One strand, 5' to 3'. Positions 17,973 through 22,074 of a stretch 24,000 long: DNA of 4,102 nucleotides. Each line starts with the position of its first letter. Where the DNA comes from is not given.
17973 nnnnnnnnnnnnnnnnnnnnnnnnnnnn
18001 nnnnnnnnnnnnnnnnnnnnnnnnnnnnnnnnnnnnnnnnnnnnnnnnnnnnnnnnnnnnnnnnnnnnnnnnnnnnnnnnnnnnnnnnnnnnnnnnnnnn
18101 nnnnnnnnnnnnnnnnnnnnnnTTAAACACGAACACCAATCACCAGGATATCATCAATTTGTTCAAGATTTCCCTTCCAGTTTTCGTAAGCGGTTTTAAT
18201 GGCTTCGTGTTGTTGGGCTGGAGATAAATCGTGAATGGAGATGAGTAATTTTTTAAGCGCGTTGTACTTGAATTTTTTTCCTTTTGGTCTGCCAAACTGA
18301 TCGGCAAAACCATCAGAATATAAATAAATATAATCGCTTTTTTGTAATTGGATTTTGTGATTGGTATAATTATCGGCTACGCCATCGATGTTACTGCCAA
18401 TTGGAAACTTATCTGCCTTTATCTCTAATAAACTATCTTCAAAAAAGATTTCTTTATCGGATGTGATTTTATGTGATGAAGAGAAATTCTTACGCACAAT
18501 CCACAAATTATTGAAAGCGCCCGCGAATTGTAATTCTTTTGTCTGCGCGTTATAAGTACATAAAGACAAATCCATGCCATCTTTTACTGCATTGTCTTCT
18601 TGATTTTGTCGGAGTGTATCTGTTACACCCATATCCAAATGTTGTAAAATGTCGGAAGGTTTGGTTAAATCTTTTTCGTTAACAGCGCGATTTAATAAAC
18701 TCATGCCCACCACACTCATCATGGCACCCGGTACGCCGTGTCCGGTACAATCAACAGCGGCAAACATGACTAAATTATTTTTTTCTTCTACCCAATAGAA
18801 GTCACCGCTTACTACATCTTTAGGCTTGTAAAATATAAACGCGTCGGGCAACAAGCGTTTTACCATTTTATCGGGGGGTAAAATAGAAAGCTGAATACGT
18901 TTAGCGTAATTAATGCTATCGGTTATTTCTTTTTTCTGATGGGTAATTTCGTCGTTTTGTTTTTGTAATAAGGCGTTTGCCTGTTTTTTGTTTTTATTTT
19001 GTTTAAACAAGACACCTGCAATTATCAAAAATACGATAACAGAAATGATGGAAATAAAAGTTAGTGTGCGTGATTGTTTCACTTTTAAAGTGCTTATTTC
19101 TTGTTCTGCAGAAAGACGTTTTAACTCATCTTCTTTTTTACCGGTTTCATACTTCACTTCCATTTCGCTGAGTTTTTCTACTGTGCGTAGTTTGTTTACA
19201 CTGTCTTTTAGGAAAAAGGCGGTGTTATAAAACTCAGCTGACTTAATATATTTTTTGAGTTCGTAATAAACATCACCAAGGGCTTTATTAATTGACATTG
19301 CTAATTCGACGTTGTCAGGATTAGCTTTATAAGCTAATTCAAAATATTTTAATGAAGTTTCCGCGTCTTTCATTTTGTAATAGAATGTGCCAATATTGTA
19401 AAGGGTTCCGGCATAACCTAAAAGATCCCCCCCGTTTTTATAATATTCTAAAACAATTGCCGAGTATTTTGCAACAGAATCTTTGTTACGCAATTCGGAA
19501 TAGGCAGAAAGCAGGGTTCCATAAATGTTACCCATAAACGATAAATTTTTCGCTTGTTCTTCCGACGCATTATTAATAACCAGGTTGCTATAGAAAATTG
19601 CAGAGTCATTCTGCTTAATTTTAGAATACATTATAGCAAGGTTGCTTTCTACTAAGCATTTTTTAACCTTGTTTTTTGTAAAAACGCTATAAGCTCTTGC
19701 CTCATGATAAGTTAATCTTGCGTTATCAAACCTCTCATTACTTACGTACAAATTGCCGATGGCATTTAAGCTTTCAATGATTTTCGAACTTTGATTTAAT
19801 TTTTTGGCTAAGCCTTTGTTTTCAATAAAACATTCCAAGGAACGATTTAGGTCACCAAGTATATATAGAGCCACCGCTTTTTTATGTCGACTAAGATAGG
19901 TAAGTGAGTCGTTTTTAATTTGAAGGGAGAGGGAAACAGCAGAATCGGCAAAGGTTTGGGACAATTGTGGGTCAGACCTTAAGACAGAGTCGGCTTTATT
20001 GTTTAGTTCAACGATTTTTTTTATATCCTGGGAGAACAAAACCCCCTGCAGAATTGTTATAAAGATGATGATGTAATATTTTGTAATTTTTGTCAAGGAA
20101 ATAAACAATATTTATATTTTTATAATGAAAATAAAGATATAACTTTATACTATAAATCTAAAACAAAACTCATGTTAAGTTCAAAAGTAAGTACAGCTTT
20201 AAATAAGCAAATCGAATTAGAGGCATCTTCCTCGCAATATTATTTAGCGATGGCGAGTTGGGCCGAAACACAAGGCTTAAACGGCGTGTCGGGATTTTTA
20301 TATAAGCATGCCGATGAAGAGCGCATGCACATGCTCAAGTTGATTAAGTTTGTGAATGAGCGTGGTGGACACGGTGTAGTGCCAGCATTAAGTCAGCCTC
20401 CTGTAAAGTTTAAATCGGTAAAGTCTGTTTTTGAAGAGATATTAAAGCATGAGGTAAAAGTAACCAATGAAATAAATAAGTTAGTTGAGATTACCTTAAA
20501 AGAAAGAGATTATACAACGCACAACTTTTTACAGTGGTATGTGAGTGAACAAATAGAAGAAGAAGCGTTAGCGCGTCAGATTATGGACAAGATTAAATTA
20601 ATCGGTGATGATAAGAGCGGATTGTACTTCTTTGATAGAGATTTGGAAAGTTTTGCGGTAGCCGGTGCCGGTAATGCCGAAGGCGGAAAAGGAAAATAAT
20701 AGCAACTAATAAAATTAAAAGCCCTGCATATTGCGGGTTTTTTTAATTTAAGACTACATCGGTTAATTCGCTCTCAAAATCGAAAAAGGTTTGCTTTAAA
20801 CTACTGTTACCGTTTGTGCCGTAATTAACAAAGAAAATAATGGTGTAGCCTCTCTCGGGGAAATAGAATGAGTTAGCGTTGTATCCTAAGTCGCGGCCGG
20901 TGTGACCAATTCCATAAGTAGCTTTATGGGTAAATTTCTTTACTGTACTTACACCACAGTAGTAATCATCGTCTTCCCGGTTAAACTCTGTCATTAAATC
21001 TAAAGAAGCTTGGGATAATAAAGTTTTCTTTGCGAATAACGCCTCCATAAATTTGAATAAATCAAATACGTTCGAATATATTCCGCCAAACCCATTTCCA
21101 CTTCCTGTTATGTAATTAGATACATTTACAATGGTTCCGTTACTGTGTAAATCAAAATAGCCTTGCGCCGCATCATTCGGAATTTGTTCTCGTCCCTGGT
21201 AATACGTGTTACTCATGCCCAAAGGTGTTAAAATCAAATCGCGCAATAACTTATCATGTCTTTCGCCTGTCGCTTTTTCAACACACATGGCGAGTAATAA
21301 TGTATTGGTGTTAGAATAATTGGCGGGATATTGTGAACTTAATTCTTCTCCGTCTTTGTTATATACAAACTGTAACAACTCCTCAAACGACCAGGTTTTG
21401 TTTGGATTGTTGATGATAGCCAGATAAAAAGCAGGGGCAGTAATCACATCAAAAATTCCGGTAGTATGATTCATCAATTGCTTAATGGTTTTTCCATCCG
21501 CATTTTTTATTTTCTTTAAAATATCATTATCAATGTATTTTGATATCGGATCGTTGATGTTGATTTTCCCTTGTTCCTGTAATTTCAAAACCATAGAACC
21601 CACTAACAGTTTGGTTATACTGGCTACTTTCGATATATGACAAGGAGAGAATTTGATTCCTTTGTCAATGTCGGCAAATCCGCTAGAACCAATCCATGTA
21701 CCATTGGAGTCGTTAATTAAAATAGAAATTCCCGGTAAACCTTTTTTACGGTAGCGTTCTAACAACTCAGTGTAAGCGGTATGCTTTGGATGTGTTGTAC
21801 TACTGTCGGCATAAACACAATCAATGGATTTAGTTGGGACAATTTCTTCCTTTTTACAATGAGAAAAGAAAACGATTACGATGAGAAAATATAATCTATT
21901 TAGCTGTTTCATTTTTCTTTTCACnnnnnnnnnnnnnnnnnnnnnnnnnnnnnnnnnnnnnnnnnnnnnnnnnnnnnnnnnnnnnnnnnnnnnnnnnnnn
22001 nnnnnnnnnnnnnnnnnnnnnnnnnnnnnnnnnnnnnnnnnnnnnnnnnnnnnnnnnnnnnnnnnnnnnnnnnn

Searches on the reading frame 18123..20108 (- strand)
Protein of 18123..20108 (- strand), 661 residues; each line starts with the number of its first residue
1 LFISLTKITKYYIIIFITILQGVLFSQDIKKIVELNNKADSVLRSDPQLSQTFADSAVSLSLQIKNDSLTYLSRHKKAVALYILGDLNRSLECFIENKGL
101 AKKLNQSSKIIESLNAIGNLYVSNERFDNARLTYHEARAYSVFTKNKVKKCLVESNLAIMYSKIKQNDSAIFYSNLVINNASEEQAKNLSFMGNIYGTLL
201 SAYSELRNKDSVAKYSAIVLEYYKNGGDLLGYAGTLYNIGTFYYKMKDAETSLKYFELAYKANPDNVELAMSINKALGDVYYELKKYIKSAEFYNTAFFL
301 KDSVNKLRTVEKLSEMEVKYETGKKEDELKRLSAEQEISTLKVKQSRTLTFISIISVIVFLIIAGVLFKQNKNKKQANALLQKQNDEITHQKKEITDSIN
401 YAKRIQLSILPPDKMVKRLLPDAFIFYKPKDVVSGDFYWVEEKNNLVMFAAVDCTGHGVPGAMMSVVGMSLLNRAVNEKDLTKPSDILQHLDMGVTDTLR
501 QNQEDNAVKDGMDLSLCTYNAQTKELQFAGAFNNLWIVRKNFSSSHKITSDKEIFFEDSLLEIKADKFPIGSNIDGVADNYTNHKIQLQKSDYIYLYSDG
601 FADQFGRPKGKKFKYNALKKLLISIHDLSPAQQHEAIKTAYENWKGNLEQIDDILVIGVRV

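Call 64: search_protein_families(library=pfam, proteins=[window:18123-20108:-], max_evalue=0.0001)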
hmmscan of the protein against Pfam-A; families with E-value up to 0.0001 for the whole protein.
window:18123-20108:- (661 aa): 5 families
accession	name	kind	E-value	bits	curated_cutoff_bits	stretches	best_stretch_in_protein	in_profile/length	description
PF07228.17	SpoIIE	-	8.3e-17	62.2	25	1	447-661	5-191/192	Stage II sporulation protein E (SpoIIE)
PF13424.12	TPR_12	-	1.6e-12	47.9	30.1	1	234-297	4-71/77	Tetratricopeptide repeat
PF00515.34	TPR_1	-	4.3e-10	39.4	27.8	0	235-266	3-34/34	Tetratricopeptide repeat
PF07719.23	TPR_2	-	6.6e-10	38.8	27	0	235-266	3-34/34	Tetratricopeptide repeat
PF13181.12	TPR_8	-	4.1e-08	33.2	25.7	0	234-266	2-34/34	Tetratricopeptide repeat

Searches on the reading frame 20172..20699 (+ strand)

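Call 64: search_protein_families(library=pfam, proteins=[window:20172-20699:+], max_evalue=0.0001)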
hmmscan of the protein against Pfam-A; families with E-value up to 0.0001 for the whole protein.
window:20172-20699:+ (175 aa): 2 families
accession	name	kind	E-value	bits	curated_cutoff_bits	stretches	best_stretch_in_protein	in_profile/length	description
PF00210.30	Ferritin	-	2.5e-39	134.9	24.5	1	9-144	3-142/142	Ferritin-like domain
PF02915.23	Rubrerythrin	-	3.2e-05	24.8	22.8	1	10-123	3-123/137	Rubrerythrin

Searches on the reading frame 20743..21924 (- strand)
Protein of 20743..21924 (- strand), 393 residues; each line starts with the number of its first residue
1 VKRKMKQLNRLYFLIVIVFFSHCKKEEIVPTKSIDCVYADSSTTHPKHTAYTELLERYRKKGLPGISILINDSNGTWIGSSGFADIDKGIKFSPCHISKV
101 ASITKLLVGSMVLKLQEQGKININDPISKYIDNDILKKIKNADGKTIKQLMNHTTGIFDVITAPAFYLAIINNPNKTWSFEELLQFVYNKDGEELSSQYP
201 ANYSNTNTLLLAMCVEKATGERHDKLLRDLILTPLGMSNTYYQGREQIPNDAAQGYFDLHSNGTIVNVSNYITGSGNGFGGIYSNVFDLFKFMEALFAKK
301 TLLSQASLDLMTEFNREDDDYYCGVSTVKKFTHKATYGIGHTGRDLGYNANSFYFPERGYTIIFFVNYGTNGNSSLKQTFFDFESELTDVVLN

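Call 64: search_protein_families(library=pfam, proteins=[window:20743-21924:-], max_evalue=0.0001)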
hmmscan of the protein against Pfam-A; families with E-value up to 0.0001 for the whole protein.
window:20743-21924:- (393 aa): 1 family
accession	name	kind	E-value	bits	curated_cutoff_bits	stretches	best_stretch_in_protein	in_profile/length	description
PF00144.29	Beta-lactamase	-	5.7e-39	134.6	27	1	56-371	6-313/329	Beta-lactamase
